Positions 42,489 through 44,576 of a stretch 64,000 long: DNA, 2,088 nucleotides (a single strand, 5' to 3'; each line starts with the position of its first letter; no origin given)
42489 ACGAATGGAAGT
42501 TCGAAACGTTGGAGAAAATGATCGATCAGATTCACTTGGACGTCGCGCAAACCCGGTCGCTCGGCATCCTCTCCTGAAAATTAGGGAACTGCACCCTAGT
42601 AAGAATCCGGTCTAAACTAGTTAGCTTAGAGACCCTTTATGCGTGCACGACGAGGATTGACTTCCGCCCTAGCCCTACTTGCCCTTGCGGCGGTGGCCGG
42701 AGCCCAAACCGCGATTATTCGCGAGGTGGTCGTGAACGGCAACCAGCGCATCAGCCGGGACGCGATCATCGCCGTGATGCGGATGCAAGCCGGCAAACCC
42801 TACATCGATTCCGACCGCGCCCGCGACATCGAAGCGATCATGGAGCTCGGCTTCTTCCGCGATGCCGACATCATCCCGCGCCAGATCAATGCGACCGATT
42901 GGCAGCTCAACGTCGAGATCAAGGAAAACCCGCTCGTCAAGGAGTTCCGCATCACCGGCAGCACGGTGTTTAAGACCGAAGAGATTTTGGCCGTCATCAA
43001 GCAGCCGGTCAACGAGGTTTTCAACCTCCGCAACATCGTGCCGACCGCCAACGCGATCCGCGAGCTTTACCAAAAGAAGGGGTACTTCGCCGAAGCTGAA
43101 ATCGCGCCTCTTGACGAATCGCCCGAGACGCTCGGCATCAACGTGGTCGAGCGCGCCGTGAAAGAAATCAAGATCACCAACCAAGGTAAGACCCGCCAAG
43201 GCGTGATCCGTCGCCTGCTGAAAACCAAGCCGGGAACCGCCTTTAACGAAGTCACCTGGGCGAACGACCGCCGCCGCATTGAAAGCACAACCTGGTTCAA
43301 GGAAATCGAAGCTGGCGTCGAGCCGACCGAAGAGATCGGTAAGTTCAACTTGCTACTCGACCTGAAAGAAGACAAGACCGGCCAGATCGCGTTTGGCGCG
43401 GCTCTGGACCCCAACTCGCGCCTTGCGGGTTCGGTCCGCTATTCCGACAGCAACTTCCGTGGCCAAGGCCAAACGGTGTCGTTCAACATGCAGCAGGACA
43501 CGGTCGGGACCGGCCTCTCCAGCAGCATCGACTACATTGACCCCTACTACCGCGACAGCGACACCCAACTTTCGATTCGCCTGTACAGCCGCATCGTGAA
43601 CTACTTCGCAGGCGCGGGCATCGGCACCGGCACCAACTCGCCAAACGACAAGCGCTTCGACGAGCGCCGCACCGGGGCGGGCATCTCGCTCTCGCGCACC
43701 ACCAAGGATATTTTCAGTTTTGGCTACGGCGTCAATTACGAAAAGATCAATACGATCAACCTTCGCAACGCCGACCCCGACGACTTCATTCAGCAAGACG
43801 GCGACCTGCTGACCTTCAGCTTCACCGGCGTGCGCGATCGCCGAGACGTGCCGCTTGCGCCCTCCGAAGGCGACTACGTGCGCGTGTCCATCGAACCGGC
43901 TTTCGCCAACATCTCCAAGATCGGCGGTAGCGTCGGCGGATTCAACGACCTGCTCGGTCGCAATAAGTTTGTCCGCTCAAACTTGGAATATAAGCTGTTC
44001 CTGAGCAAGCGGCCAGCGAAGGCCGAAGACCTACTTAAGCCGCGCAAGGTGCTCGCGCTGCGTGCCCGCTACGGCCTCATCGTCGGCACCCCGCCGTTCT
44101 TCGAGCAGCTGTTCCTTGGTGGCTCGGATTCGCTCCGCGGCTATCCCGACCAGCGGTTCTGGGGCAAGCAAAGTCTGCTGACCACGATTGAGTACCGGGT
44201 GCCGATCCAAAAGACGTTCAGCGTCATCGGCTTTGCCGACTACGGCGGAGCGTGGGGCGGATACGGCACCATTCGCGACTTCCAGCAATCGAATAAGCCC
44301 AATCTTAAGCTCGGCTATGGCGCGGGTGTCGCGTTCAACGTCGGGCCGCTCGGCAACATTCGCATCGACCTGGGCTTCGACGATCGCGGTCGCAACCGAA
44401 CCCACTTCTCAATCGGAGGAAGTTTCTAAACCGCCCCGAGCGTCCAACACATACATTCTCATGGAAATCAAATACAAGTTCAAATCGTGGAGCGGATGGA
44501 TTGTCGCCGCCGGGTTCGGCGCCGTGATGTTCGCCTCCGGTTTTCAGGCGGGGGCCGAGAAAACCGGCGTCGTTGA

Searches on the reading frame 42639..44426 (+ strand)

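Call 74: search_protein_families(library=pfam, proteins=[window:42639-44426:+], max_evalue=0.00001)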
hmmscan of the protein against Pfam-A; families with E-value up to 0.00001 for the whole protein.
window:42639-44426:+ (596 aa): 4 families
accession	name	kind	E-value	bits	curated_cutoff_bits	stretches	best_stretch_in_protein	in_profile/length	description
PF01103.29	Omp85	-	1.3e-31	110.7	24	1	272-596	1-325/325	Omp85 superfamily domain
PF07244.20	POTRA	-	9.4e-25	87.6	21.3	2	99-171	2-78/79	Surface antigen variable number repeat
PF08479.16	POTRA_2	-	2.2e-08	34.3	24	1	100-171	3-75/76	POTRA domain, ShlB-type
PF08478.15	POTRA_1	-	1.4e-06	29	23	0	27-70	3-46/69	POTRA domain, FtsQ-type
